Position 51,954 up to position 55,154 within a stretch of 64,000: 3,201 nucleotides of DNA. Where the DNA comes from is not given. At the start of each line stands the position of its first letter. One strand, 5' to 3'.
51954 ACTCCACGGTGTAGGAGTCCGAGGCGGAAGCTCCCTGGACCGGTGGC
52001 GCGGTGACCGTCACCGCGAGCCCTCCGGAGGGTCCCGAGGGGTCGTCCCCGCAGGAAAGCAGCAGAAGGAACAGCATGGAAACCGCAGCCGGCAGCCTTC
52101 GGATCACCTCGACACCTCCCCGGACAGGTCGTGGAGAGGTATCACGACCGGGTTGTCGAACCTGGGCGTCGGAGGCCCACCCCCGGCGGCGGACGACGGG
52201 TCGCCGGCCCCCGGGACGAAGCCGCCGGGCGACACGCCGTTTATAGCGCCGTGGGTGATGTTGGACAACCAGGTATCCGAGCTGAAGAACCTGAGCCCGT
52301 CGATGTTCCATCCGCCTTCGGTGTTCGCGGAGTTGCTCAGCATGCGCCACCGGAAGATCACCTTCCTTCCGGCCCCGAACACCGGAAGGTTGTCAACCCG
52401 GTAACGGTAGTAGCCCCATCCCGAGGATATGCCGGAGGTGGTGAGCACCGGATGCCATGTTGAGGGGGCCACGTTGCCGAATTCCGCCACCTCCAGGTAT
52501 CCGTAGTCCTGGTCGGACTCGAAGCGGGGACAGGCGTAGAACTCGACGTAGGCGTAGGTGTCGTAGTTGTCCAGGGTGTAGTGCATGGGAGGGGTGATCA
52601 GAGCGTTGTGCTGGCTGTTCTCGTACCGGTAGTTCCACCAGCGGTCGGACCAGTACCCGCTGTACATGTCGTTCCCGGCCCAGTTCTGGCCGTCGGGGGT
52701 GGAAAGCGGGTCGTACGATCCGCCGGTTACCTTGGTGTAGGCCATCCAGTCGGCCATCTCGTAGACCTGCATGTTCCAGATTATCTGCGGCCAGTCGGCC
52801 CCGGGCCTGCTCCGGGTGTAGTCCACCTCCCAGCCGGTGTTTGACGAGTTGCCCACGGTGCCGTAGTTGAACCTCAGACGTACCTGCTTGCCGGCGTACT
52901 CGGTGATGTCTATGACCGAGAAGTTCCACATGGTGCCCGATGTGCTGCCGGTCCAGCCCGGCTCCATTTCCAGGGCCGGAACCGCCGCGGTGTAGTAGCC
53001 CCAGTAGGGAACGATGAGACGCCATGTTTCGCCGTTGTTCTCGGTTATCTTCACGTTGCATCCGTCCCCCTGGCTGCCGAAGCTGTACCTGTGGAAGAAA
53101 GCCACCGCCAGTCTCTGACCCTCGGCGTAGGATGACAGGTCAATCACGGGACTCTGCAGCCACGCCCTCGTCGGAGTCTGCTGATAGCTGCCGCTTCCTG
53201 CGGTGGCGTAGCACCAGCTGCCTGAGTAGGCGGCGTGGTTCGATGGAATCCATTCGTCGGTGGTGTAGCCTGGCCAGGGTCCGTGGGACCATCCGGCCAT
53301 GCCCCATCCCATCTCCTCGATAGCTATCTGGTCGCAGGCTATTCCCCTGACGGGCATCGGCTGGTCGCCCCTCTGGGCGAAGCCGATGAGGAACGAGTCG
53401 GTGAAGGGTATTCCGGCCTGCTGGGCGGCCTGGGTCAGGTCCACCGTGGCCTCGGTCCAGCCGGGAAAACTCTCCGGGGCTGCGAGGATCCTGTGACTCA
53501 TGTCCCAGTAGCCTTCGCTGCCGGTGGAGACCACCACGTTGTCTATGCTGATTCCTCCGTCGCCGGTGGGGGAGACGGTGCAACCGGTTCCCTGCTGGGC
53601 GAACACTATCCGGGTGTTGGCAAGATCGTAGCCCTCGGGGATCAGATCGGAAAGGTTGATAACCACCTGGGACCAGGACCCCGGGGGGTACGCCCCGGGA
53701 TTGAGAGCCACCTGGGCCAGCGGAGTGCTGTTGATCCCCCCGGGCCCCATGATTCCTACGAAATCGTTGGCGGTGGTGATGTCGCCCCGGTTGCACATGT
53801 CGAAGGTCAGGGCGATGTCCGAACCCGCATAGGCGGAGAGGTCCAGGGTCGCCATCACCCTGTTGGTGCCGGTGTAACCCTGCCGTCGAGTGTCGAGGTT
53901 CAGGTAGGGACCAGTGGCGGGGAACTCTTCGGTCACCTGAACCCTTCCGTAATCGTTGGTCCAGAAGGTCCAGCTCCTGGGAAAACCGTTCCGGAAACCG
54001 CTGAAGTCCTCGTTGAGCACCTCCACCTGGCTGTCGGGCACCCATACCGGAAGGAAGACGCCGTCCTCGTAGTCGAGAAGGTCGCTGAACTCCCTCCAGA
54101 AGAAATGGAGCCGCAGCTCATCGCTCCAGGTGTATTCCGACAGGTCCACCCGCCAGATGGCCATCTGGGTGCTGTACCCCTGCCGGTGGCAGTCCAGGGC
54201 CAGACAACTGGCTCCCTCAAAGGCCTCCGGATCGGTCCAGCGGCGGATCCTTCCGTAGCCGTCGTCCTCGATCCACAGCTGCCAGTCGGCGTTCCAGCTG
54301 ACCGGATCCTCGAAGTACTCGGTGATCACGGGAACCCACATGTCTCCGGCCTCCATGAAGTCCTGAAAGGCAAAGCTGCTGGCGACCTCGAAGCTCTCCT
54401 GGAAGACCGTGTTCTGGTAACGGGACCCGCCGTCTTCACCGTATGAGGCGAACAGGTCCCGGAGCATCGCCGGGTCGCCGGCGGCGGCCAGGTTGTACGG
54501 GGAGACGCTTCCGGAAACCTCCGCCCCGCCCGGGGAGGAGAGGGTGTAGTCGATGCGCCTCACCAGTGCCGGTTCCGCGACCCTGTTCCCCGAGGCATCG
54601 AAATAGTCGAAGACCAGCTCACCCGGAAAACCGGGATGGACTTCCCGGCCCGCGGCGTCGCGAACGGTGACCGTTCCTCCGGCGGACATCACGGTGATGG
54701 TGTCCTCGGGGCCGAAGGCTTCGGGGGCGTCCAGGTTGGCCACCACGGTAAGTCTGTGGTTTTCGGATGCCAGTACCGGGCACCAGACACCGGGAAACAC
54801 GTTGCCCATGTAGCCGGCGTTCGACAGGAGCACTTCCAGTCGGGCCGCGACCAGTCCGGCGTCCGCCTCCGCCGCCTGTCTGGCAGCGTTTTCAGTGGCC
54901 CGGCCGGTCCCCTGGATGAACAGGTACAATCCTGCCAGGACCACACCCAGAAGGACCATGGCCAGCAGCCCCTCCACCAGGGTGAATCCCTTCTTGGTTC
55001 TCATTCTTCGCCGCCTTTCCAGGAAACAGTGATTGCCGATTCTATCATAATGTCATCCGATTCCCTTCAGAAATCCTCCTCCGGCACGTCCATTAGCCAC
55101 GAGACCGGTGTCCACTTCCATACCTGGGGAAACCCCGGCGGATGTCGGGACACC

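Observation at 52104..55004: Second giant (966 aa) prepilin-signal protein, paralogous in concept to the 1314-aa gene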

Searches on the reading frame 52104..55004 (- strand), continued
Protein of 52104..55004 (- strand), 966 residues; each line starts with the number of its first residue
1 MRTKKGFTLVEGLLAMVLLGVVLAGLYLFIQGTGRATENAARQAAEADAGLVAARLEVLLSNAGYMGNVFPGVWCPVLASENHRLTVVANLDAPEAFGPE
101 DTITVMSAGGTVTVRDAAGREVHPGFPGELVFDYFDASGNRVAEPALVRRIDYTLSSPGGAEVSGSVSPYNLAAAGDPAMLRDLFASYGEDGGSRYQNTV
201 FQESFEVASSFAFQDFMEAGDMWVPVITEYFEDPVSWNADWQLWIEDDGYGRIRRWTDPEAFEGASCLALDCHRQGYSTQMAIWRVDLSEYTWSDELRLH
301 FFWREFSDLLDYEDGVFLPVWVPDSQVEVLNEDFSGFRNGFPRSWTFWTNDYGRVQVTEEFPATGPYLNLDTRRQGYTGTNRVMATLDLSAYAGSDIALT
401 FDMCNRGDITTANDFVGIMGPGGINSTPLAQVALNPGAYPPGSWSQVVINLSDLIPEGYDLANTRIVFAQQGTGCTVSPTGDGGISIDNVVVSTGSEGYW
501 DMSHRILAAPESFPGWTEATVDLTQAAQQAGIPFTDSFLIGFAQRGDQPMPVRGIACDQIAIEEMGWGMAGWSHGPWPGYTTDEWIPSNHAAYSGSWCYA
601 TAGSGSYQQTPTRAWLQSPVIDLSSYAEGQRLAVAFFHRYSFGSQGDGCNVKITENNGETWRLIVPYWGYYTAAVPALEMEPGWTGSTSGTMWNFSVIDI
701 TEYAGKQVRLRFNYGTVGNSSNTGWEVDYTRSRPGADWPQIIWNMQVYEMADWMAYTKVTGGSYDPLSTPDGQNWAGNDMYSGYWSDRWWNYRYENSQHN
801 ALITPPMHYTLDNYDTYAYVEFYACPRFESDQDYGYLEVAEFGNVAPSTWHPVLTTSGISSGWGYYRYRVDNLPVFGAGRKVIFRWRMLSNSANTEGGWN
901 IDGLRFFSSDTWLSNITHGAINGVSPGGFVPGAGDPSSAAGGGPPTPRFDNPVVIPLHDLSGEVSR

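Call 78: find_encoding_contigs(protein=P0099, flank=10000, max_places=2)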
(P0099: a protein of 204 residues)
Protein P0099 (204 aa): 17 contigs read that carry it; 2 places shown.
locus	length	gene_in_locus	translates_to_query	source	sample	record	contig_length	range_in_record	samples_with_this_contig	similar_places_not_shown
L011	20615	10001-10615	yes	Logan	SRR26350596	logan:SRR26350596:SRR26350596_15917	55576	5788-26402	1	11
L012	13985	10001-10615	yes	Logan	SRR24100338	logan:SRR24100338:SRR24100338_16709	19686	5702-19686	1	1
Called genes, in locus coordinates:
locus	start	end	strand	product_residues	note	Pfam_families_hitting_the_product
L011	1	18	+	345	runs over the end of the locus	PF01018:GTP1_OBG, PF01926:MMR_HSR1, PF02421:FeoB_N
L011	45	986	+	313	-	PF02481:DNA_processg_A, PF17782:WHD_DprA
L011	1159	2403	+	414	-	-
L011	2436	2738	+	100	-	-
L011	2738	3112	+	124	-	-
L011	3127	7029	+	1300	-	-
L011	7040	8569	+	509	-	-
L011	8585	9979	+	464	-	-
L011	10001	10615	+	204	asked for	-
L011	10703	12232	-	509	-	PF01966:HD, PF13487:HD_5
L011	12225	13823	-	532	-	PF13487:HD_5, PF01966:HD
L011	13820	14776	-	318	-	-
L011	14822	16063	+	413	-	PF02310:B12-binding, PF04055:Radical_SAM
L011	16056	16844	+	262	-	PF08501:Shikimate_dh_N, PF18317:SDH_C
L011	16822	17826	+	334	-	PF04055:Radical_SAM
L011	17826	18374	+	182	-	PF01202:SKI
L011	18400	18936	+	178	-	PF00216:Bac_DNA_binding, PF16561:AMPK1_CBM (weak)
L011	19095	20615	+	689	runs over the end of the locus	PF17854:FtsK_alpha, PF01580:FtsK_SpoIIIE, PF09397:FtsK_gamma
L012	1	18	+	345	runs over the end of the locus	PF01018:GTP1_OBG, PF01926:MMR_HSR1, PF02421:FeoB_N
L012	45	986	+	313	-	PF02481:DNA_processg_A, PF17782:WHD_DprA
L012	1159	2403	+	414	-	-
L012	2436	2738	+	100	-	-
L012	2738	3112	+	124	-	-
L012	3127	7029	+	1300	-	-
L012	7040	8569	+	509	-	-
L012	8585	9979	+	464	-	-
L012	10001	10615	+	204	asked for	-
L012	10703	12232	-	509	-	PF01966:HD, PF13487:HD_5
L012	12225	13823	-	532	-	PF13487:HD_5, PF01966:HD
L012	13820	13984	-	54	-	?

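Call 79: find_encoding_contigs(protein=P0093, flank=10000, max_places=2)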
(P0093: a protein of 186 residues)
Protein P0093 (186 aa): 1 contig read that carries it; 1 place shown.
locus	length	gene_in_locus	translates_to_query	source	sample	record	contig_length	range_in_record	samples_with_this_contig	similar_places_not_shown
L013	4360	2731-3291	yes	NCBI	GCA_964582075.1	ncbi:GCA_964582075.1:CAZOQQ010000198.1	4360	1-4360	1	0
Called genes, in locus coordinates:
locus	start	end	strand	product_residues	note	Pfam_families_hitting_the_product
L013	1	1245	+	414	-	?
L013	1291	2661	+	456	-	-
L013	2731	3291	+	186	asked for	-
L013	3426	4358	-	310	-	?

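Call 92: search_protein_families(library=phrogs, proteins=[window:52104-55004:-], max_evalue=0.01)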
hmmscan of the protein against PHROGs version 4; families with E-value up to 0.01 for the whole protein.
window:52104-55004:- (966 aa): 0 families

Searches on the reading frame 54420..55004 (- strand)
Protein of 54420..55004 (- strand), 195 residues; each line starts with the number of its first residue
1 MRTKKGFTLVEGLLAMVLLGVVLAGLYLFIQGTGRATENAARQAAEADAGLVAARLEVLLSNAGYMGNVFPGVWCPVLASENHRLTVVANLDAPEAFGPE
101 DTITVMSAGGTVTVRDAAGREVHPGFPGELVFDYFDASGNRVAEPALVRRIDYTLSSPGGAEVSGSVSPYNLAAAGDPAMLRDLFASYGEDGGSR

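Call 70: search_protein_families(library=pfam, proteins=[window:54420-55004:-], max_evalue=10)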
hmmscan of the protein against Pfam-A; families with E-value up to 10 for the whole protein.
window:54420-55004:- (195 aa): 2 families
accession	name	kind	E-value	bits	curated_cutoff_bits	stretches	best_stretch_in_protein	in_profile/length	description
PF07963.17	N_methyl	-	9.6e-08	31.7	21.2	1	1-27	1-27/27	Prokaryotic N-terminal methylation motif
PF21338.2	Top1B_N_bact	-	0.21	11.8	27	1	132-152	2-22/49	Bacterial DNA topoisomerase IB, N-terminal domain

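Call 89: search_solved_structures(query=A5, max_evalue=10, show_alignments=3)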
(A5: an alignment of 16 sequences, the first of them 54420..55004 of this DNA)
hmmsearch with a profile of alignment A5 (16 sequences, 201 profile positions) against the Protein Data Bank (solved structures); distinct sequences matched with E-value up to 10: 25.
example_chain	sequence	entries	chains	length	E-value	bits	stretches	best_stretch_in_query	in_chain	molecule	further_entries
9egp_A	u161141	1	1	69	5.6e-07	32.7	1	3-54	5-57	Geopilin domain 1 protein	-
7tgg_A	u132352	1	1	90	2.1e-05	27.5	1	3-33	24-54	Geopilin domain 1 protein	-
9laa_A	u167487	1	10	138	2.6e-05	27.2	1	3-65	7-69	Type IV pilin protein PilA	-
9lab_B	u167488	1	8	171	0.00028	23.8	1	3-27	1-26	MSHA major pilin subunit MshA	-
6xxe_A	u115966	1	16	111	0.0012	21.8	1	9-55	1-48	Uncharacterized protein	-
8qqj_J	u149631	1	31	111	0.0013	21.7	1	9-55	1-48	Type IV narrow pilus major component PilA5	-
5g23_A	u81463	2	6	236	0.0029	20.5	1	5-69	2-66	TYPE-IV LIKE PILIN TTHA1219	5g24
8tj2_C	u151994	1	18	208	0.0036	20.2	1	9-46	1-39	Type IV major pilin protein PilA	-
2m7g_A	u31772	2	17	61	0.0041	20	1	9-39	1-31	Geopilin domain 1 protein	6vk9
1oqw_A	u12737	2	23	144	0.0068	19.3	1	9-57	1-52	Fimbrial protein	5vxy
8tum_e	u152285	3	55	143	0.0072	19.2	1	9-27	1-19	Type IV major pilin protein PilA | Pilin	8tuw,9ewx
2hi2_A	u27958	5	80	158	0.012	18.5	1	9-42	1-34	Fimbrial protein | PilA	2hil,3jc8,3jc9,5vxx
1ay2_A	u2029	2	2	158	0.012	18.5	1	9-42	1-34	TYPE 4 PILIN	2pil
5kua_A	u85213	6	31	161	0.012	18.5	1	9-42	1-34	pilin | Neisseria meningitidis PilE variant SB-GATDH | Neisseria meningitidis PilE, SB-DATDH variant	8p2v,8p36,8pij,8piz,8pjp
8p3b_A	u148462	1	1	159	0.013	18.4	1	9-42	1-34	Fimbrial protein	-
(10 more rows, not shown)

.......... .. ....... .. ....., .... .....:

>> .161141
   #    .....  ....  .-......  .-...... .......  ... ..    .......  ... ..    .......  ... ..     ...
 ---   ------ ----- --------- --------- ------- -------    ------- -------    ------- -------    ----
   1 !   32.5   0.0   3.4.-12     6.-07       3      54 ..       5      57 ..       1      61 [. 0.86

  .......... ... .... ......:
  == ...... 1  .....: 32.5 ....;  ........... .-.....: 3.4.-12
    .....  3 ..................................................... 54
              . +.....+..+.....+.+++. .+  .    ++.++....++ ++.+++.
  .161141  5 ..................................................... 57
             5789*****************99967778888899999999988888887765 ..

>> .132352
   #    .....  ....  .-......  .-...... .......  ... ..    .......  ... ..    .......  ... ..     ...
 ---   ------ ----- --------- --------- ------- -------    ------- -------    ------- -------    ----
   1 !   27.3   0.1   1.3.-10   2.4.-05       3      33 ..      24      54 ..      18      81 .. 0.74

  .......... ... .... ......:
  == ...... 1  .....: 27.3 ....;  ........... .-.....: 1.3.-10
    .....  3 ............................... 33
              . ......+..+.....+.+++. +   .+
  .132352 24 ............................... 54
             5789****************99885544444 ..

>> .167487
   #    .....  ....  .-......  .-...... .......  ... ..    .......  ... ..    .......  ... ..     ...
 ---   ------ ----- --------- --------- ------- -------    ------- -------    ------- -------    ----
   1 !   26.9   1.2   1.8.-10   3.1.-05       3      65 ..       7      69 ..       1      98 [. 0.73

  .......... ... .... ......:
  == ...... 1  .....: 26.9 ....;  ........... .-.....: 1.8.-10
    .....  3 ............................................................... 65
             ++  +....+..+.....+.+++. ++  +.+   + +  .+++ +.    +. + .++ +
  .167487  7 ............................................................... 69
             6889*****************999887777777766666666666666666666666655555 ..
